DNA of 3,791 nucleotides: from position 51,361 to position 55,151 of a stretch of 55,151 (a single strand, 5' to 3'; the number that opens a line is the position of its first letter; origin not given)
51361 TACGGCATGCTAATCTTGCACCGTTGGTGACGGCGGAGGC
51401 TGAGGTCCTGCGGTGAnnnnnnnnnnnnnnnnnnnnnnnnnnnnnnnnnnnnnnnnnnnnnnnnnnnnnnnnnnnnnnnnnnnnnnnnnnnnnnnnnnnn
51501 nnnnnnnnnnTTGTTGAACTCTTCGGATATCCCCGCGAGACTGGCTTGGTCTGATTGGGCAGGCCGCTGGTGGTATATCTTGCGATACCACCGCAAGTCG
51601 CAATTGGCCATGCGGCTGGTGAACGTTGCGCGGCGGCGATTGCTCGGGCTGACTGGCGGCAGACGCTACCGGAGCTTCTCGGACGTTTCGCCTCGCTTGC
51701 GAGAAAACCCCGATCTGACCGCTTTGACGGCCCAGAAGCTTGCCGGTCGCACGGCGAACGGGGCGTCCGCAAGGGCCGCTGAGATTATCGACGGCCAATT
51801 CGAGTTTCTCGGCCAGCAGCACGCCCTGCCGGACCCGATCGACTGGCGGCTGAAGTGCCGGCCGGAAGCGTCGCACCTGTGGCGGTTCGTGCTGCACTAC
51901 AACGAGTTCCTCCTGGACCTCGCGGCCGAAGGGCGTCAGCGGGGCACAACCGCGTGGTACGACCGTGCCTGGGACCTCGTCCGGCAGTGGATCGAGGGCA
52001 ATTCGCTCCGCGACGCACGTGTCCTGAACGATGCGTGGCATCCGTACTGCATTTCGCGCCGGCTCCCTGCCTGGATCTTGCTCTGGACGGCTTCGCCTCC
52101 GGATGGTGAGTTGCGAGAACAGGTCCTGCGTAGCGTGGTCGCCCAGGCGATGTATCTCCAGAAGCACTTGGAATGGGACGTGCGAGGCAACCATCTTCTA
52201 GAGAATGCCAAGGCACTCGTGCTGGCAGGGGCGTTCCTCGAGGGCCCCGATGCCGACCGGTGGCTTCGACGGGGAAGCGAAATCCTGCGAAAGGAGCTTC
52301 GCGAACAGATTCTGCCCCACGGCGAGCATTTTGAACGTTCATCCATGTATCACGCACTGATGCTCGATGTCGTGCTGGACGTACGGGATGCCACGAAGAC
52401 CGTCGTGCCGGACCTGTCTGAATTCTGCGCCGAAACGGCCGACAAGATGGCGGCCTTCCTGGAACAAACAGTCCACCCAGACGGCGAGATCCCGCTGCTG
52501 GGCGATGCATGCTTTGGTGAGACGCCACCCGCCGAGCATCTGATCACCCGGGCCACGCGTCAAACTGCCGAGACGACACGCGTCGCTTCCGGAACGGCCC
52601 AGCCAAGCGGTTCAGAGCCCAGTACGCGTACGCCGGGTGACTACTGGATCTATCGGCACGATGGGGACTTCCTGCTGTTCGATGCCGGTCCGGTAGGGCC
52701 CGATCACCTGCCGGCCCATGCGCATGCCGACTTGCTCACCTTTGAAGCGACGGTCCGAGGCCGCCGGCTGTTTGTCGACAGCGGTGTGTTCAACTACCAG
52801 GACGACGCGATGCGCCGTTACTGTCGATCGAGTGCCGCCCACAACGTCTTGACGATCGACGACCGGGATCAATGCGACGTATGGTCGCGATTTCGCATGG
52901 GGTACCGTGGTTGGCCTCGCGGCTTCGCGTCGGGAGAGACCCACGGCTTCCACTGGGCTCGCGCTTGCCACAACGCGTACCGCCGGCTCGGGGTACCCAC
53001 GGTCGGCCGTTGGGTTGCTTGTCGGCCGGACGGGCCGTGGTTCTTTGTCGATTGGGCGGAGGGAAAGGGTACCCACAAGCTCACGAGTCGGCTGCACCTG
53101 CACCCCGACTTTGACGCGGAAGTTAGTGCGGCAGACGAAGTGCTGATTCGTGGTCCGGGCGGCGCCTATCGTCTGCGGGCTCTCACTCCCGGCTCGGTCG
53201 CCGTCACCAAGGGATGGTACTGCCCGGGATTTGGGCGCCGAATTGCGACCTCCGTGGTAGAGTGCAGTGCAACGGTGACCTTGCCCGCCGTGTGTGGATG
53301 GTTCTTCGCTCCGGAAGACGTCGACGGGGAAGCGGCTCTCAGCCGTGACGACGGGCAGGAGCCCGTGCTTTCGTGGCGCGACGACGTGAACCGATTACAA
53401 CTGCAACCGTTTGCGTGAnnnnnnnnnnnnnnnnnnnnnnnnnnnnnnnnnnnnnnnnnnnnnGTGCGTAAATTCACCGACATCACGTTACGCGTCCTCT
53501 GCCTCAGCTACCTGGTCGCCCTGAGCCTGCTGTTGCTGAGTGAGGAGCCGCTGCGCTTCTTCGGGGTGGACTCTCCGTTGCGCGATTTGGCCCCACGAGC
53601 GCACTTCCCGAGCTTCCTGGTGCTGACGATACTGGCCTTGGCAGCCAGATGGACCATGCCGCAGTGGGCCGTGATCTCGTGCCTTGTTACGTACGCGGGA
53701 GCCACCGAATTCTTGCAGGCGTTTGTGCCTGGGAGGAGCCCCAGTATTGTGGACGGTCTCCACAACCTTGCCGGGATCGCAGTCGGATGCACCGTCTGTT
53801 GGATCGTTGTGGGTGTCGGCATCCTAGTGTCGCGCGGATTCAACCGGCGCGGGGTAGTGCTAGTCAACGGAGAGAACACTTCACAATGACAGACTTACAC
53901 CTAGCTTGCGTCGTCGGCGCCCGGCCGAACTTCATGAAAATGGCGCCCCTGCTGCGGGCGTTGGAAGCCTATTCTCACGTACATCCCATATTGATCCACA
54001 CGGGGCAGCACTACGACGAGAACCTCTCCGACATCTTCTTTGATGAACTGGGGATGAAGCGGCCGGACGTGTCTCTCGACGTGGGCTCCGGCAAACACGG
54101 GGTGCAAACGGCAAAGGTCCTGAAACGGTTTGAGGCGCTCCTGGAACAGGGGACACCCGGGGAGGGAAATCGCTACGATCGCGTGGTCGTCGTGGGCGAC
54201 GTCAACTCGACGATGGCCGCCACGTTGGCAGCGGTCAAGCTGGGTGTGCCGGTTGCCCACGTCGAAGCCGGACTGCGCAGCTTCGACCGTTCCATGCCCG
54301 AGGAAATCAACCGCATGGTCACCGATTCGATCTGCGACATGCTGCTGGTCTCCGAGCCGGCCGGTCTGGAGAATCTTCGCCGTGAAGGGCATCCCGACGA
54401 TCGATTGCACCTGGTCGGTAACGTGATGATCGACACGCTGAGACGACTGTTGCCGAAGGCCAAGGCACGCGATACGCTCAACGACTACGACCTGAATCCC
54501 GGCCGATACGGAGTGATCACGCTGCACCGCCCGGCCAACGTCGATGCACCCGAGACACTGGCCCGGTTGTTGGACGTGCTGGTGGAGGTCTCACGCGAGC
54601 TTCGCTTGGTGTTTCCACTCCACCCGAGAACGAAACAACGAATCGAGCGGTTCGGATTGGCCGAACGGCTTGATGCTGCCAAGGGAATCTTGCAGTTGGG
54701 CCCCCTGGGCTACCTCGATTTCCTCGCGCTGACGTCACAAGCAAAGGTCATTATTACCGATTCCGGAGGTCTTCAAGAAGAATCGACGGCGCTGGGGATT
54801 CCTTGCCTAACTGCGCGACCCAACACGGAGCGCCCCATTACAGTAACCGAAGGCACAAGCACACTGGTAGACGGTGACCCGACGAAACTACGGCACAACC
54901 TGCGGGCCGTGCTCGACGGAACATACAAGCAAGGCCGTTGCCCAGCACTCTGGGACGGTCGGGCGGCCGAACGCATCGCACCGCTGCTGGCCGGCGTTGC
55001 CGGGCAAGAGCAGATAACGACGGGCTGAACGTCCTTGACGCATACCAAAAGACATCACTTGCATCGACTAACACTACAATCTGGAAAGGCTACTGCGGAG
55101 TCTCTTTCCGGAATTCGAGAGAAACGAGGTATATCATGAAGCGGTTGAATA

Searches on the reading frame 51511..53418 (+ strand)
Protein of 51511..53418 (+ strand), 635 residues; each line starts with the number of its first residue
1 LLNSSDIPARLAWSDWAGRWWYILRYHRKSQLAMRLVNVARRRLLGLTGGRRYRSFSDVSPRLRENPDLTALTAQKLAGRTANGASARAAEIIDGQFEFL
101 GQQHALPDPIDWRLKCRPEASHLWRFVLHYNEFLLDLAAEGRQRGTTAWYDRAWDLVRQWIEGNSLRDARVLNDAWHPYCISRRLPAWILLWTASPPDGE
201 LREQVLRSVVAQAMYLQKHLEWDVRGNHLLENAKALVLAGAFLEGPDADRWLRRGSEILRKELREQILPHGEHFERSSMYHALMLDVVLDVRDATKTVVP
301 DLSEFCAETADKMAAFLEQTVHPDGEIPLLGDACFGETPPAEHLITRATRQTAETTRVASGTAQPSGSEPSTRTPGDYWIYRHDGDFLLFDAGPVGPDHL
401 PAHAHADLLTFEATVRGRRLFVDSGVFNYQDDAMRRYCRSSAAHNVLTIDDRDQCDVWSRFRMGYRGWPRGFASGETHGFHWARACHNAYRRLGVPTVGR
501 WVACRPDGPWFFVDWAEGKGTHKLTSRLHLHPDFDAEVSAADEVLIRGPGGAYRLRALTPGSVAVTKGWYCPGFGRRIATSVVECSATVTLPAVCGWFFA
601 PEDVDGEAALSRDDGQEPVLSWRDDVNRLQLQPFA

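Call 4: search_protein_families(library=pfam, proteins=[window:51511-53418:+], max_evalue=0.01)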
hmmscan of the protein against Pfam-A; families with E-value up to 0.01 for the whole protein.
window:51511-53418:+ (635 aa): 2 families
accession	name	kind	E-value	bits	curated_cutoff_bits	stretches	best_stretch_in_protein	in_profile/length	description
PF07940.18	Hepar_II_III_C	-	1.4e-42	146.3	24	1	377-585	13-224/237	Heparinase II/III-like, C-terminal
PF16889.11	Hepar_II_III_N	-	2.5e-22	80.1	22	1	97-334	67-314/340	Heparinase II/III N-terminus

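Call 6: search_protein_families(library=ncbifam, proteins=[window:51511-53418:+], max_evalue=0.001)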
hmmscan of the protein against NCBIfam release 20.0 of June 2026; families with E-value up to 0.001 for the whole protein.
window:51511-53418:+ (635 aa): 2 families
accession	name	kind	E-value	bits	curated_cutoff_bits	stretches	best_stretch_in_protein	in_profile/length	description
NF045573.1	Hepsulflyase_CFB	equivalog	1.2e-25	89.9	700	1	118-453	120-470/651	heparin-sulfate lyase HepC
NF045572.1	Hepsulflyase_bctds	equivalog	1.1e-15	57.4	600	2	109-286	140-320/706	heparin-sulfate lyase HepC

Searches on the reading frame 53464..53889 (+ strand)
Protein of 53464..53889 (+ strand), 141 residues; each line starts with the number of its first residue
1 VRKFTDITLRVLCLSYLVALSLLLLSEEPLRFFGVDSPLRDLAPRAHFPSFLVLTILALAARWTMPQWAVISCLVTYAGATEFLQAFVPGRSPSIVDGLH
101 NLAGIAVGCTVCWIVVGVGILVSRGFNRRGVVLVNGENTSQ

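Call 4: search_protein_families(library=pfam, proteins=[window:53464-53889:+], max_evalue=0.01)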
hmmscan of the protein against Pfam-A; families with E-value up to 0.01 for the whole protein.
window:53464-53889:+ (141 aa): 1 family
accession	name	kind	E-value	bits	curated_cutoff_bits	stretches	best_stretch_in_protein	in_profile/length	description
PF04892.17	VanZ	-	5.6e-09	37.1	30.1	1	46-115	60-125/126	VanZ like family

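Call 6: search_protein_families(library=ncbifam, proteins=[window:53464-53889:+], max_evalue=0.001)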
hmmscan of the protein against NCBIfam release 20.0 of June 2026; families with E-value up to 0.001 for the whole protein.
window:53464-53889:+ (141 aa): 1 family
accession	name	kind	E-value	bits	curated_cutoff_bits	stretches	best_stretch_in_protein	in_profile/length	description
NF037970.1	vanZ_1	subfamily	8.8e-08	32.8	20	1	45-104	44-108/109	VanZ family protein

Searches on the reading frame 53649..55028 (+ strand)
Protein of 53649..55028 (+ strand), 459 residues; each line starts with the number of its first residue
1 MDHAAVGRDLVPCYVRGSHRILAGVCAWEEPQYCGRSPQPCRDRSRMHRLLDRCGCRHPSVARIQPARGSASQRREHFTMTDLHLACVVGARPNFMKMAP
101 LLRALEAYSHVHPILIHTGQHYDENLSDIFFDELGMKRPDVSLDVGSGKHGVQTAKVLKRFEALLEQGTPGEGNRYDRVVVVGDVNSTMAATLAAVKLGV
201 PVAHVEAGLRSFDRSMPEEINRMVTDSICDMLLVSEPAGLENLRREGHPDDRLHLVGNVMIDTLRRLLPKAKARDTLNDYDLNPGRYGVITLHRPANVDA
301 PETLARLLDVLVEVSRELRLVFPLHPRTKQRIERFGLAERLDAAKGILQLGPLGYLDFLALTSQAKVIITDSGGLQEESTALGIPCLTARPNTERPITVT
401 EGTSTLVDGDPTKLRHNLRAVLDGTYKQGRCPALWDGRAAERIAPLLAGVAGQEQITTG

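Call 4: search_protein_families(library=pfam, proteins=[window:53649-55028:+], max_evalue=0.01)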
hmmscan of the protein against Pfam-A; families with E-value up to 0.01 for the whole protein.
window:53649-55028:+ (459 aa): 2 families
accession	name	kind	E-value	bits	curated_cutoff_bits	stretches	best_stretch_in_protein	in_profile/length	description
PF02350.25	Epimerase_2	-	1.3e-94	317.3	30.6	1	104-447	2-346/347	UDP-N-acetylglucosamine 2-epimerase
PF13579.12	Glyco_trans_4_4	-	0.00012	22.9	29.7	1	140-258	42-157/158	Glycosyl transferase 4-like domain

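Call 6: search_protein_families(library=ncbifam, proteins=[window:53649-55028:+], max_evalue=0.001)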
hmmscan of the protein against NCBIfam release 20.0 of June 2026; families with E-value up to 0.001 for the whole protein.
window:53649-55028:+ (459 aa): 2 families
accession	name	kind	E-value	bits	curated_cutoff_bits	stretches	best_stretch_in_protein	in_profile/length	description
TIGR00236.1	wecB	equivalog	6.2e-86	288.8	210.15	1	84-443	2-358/366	non-hydrolyzing UDP-N-acetylglucosamine 2-epimerase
TIGR03568.1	NeuC_NnaA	equivalog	2.4e-16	59.6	235.9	1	85-386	3-303/365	UDP-N-acetylglucosamine 2-epimerase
